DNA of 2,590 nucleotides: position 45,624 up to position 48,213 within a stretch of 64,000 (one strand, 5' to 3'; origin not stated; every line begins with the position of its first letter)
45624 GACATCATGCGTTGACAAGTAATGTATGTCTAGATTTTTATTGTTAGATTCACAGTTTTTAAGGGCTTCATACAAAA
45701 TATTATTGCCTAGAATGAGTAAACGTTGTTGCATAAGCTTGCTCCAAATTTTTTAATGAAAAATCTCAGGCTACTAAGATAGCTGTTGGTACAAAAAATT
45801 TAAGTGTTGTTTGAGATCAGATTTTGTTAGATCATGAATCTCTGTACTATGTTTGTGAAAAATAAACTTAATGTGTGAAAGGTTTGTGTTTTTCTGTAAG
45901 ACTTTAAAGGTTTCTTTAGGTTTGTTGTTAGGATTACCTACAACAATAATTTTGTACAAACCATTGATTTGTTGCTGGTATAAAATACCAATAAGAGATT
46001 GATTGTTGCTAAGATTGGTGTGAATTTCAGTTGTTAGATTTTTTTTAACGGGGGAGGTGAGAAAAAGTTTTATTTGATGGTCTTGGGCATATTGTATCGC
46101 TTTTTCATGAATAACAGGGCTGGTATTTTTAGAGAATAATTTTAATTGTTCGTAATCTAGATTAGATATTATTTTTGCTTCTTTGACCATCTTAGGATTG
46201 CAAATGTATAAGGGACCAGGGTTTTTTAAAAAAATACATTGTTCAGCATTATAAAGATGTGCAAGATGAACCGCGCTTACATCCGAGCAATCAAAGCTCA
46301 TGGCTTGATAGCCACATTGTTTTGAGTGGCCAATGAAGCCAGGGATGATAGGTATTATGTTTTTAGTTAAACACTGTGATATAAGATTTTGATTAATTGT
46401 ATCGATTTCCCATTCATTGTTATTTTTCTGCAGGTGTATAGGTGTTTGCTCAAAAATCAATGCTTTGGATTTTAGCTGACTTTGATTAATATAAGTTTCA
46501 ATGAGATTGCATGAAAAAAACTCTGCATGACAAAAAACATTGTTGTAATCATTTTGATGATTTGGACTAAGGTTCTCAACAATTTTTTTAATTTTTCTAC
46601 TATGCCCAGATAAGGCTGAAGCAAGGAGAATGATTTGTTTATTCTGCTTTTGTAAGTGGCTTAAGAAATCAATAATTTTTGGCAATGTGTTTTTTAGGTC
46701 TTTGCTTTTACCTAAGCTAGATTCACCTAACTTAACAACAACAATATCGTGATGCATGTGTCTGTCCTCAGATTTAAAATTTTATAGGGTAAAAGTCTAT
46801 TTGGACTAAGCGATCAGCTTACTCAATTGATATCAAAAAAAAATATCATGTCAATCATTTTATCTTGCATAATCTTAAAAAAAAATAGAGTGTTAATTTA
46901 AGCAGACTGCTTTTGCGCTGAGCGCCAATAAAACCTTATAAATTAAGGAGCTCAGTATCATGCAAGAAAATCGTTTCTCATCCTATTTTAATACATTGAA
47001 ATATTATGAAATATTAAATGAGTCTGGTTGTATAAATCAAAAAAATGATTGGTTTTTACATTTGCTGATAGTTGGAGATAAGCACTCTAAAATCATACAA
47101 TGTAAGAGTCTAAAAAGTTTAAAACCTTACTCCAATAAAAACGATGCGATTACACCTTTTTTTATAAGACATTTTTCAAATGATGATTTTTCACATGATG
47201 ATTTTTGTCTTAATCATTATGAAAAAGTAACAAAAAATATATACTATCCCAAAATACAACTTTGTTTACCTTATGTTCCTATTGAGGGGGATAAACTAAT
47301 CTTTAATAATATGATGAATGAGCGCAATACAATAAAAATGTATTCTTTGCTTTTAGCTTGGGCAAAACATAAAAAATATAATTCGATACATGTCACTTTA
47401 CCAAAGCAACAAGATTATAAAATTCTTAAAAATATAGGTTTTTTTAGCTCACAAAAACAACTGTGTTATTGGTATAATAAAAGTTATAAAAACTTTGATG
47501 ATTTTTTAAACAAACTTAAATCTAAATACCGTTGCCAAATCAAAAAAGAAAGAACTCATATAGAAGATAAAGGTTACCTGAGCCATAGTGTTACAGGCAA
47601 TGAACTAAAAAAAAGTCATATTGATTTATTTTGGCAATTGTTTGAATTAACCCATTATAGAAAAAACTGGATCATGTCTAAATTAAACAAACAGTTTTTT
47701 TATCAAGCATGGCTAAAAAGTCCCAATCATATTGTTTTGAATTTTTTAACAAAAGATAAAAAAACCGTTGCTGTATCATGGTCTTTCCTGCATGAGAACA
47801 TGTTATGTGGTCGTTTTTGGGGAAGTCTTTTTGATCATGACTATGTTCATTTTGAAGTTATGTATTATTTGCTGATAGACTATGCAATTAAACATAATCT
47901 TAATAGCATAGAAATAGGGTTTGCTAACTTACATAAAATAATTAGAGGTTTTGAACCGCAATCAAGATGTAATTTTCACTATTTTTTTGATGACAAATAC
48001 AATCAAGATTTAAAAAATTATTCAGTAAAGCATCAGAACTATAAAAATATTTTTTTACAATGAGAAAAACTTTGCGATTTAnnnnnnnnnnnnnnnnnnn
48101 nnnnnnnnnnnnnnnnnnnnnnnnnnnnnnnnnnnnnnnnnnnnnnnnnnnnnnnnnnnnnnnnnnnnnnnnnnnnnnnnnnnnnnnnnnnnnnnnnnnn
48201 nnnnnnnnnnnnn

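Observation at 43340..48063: Compact operon: AAK-like kinase + PurD-like ATP-grasp + alanine-racemase-like + NhaC-family/DedA membrane proteins, divergent from a DUF482 FemAB-like acyltransferase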

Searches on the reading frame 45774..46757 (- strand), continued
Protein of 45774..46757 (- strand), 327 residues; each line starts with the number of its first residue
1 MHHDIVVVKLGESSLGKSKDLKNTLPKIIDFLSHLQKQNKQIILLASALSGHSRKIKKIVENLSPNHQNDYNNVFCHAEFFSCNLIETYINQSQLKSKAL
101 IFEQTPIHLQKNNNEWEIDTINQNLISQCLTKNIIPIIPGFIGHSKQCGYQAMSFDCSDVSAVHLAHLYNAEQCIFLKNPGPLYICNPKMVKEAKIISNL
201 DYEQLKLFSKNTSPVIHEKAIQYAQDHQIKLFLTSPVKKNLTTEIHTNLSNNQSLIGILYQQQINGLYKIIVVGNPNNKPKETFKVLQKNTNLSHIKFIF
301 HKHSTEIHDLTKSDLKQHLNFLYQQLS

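Call 46: find_encoding_contigs(protein=P0017, flank=8000, max_places=2)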
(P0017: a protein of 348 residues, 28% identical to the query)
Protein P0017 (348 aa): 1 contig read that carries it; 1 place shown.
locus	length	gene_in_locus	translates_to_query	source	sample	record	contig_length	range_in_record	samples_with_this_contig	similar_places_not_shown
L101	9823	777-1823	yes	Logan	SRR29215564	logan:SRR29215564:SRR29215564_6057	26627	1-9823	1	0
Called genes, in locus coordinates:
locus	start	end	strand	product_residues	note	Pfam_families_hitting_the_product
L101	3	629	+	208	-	?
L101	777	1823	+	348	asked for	PF00696:AA_kinase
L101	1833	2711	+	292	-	PF00701:DHDPS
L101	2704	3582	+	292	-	PF01118:Semialdhyde_dh, PF02774:Semialdhyde_dhC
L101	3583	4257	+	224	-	PF01113:DapB_N, PF05173:DapB_C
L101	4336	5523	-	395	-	PF00155:Aminotran_1_2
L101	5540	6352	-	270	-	PF01678:DAP_epimerase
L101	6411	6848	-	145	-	PF01883:FeS_assembly_P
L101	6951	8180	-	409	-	PF01053:Cys_Met_Meta_PP (faint), PF00155:Aminotran_1_2 (weak), PF00266:Aminotran_5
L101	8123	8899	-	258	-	PF02129:Peptidase_S15 (weak), PF12146:Hydrolase_4, PF20434:BD-FAE, PF00326:Peptidase_S9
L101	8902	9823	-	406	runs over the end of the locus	PF19295:SufBD_N, PF01458:SUFBD_core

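Call 62: search_protein_families(library=pfam, proteins=[L096:8158-8616:-, L096:7236-7886:-], max_evalue=0.001)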
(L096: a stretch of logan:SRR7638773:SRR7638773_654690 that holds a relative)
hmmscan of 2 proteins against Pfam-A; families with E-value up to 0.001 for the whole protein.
L096:8158-8616:- (152 aa): 0 families

L096:7236-7886:- (216 aa): 0 families

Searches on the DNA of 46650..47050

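Call 85: search_rna_families(source=window, start=46650, end=47050, threshold=evalue, max_evalue=1)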
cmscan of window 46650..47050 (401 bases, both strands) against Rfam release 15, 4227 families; matches with E-value up to 1: 1.
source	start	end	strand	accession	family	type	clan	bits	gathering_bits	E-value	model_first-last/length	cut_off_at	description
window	46718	46847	+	RF00117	C0719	Gene; sRNA;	-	17.6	50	0.033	1-222/222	no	C0719 RNA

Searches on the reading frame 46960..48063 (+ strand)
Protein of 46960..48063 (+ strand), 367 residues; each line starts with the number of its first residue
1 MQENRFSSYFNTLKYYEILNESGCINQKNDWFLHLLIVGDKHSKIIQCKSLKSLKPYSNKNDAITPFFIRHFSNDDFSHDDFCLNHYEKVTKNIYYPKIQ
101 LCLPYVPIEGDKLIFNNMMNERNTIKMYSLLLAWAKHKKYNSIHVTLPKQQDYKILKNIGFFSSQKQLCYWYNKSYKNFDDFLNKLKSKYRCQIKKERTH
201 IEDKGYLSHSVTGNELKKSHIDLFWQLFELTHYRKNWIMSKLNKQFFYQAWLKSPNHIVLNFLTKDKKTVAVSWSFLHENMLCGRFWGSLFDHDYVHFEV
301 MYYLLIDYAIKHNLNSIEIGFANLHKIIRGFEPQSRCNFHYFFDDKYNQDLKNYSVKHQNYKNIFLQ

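Call 3: search_protein_families(library=pfam, proteins=[window:46960-48063:+], max_evalue=0.01)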
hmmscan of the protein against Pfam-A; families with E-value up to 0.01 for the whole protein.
window:46960-48063:+ (367 aa): 2 families
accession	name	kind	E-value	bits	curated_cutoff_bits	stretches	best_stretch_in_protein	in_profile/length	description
PF04339.18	FemAB_like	-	2.6e-67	228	27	1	10-360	20-352/369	Peptidogalycan biosysnthesis/recognition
PF13480.13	Acetyltransf_6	-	5.7e-06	27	22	1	188-320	1-135/143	Acetyltransferase (GNAT) domain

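Call 4: search_protein_families(library=ncbifam, proteins=[window:46960-48063:+], max_evalue=0.01)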
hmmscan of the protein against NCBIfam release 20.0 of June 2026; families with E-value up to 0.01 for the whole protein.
window:46960-48063:+ (367 aa): 0 families

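Call 48: find_homologous_proteins(query=window:46960-48063:+)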
Query window:46960-48063:+ (367 aa): 14 proteins with E <= 0.001 among 537 candidates.
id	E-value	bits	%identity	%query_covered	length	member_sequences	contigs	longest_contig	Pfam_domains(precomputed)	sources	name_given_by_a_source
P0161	7.3e-251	850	100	100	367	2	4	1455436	PF13480.14,PF04339.19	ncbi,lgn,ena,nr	ncbi:MAG TPA: GNAT family N-acetyltransferase [Oligoflexia bacterium]|nr:GNAT family N-acetyltransfe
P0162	2.8e-142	493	60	98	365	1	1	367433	PF13480.14,PF04339.19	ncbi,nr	ncbi:GNAT family N-acetyltransferase [bacterium]|nr:GNAT family N-acetyltransferase [bacterium]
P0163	3.8e-76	275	42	81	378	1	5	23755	PF04339.19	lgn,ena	-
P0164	2.4e-37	147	29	95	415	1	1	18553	PF13480.14,PF04339.19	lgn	-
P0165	4.2e-37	147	29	95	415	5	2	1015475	PF13480.14,PF04339.19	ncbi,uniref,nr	ncbi:GNAT family N-acetyltransferase [Bosea caraganae]|uniref:GNAT family N-acetyltransferase n=1 Ta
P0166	2.2e-36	144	29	95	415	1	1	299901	PF13480.14,PF04339.19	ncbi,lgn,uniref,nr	ncbi:GNAT family N-acetyltransferase [Bosea sp. BK604]|uniref:GNAT family N-acetyltransferase n=1 Ta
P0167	1.2e-35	142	29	92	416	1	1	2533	PF13480.14,PF04339.19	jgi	jgi:predicted N-acyltransferase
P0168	2.3e-35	141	28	98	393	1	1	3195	PF13480.14,PF04339.19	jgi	jgi:predicted N-acyltransferase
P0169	2.4e-35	141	30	92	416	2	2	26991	PF13480.14,PF04339.19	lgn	-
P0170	2.6e-35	141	28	98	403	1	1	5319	PF13480.14,PF04339.19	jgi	jgi:predicted N-acyltransferase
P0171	2.8e-35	141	28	98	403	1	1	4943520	PF13480.14,PF04339.19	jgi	jgi:predicted N-acyltransferase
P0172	4.9e-35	140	29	92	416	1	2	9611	PF13480.14,PF04339.19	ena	-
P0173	6.5e-35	139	29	94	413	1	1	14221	PF13480.14,PF04339.19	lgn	-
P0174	7.2e-35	139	29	95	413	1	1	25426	PF13480.14,PF04339.19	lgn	-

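Call 49: find_encoding_contigs(protein=P0163, flank=8000, max_places=4)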
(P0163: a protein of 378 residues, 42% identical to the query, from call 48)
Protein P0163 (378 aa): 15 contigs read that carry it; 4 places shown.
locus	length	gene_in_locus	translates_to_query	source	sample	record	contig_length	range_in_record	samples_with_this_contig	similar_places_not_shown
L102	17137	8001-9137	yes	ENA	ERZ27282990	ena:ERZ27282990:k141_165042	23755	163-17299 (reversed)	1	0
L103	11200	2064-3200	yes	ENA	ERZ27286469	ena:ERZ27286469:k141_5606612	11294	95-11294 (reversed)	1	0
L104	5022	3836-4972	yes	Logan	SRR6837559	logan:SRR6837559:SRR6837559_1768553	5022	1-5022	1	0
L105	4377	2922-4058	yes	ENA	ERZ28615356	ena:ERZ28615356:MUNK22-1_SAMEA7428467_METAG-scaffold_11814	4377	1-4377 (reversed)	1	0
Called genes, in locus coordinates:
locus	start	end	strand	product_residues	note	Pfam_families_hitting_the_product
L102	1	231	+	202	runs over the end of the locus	PF00574:CLP_protease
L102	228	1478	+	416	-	PF06689:zf-C4_ClpX, PF00493:MCM (faint), PF01078:Mg_chelatase (faint), PF05496:RuvB_N (weak), PF00004:AAA, PF07724:AAA_2, PF07728:AAA_5 (weak), PF10431:ClpB_D2-small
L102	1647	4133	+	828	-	PF02190:LON_substr_bdg, PF13401:AAA_22 (faint), PF07728:AAA_5, PF00004:AAA, PF22667:Lon_lid, PF05362:Lon_C, PF13541:ChlI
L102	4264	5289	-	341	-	-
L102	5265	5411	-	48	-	-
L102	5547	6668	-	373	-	PF01168:Ala_racemase_N, PF00842:Ala_racemase_C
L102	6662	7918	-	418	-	PF02843:GARS_C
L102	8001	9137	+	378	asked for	PF04339:FemAB_like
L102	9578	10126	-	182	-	PF08843:AbiEii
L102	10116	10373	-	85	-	-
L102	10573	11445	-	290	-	PF00701:DHDPS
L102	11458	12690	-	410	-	PF00278:Orn_DAP_Arg_deC, PF02784:Orn_Arg_deC_N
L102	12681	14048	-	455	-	PF00696:AA_kinase, PF22468:ACT_9 (weak)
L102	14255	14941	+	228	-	PF01113:DapB_N, PF05173:DapB_C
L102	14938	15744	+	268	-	PF01678:DAP_epimerase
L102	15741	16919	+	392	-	PF00155:Aminotran_1_2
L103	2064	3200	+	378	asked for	PF04339:FemAB_like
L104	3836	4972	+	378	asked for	PF04339:FemAB_like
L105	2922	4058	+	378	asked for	PF04339:FemAB_like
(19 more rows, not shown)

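Call 50: find_encoding_contigs(protein=P0165, flank=6000, max_places=2)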
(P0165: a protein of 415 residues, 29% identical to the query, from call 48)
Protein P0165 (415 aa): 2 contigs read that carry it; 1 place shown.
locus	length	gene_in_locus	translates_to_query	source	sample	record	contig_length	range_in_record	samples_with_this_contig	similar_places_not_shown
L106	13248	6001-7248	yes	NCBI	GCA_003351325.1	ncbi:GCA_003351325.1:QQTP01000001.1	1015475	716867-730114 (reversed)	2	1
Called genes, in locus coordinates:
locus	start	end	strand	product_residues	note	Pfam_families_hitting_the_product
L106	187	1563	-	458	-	PF00072:Response_reg, PF00990:GGDEF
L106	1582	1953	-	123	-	PF00072:Response_reg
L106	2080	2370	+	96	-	PF12096:DUF3572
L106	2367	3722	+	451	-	PF00817:IMS, PF11799:IMS_C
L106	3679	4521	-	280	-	PF08904:EipB_like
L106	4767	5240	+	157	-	PF14588:YjgF_endoribonc, PF01042:Ribonuc_L-PSP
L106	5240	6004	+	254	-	PF03009:GDPD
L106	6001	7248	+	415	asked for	PF04339:FemAB_like, PF13480:Acetyltransf_6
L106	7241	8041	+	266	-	-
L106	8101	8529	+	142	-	PF11969:DcpS_C, PF01230:HIT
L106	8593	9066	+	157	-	PF02627:CMD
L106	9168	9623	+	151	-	PF02627:CMD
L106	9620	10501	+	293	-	PF04542:Sigma70_r2, PF08281:Sigma70_r4_2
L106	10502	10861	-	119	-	PF05437:AzlD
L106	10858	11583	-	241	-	PF03591:AzlC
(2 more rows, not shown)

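Call 62: search_protein_families(library=pfam, proteins=[L102:4264-5289:-], max_evalue=0.001)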
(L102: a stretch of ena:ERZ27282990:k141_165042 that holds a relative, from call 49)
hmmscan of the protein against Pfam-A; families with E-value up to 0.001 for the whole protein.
L102:4264-5289:- (341 aa): 0 families

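Call 70: search_solved_structures(query=A4, max_evalue=1)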
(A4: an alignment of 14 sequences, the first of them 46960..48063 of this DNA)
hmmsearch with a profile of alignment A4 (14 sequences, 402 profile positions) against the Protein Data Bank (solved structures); distinct sequences matched with E-value up to 1: 7.
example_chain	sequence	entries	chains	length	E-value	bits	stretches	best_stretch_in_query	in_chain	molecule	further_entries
8wpt_A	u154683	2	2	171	0.088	14.9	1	54-161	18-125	Truncated ferritin | Truncated mutant of ferritin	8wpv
8w6m_A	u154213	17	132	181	0.1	14.7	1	54-161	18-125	Ferritin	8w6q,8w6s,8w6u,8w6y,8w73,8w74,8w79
8w7u_A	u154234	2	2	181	0.1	14.7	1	54-161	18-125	Ferritin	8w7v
4wgj_A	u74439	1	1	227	0.37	12.8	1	215-293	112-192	BepC protein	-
9e97_A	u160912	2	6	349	0.41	12.7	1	30-103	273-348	L-allo-threonine aldolase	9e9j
6scl_A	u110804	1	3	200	0.49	12.5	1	224-254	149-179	Coat protein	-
9wqw_A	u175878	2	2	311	0.63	12.1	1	243-322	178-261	aminoacyl-tRNA-dependent peptide synthase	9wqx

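Call 77: predict_structure(alignment_id=A4)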
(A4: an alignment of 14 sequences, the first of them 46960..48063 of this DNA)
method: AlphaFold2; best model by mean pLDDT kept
length: 367 residues; sequences in the alignment: 14
mean_pLDDT: 84.8   pTM: 0.86
mean pLDDT of the five models: 84.8, 84.4, 83.8, 80.1, 78.4
residues with pLDDT >= 90: 171; 70-90: 144; 50-70: 42; < 50: 10
segments of 3 or more residues with pLDDT < 50: 1-9
pLDDT, mean of each block of 10 residues (from residue 1): 35 81 76 84 84 62 83 63 71 80 76 72 88 93 89 90 88 96 96 96 96 96 97 86 92 93 97 92 91 92 97 93 92 90 78 68 84
secondary structure, 60 per line:
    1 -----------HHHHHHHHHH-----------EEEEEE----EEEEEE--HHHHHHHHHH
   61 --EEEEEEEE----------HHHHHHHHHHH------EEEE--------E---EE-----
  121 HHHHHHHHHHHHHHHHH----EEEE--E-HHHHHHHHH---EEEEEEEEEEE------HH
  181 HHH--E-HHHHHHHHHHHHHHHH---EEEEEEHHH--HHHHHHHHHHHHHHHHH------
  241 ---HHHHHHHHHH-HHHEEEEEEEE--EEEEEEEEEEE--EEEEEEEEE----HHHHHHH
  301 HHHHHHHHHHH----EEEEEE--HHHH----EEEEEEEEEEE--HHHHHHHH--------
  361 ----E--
elements in order: H12-21 E33-38 E43-48 H51-60 E63-70 H81-91 E98-101 H121-137 E142-145 H150-158 E162-172 H179-183 H188-203 E207-212 H218-234 H244-253 E258-265 E268-278 E281-289 H294-311 E316-321 H324-327 E332-342 H345-352
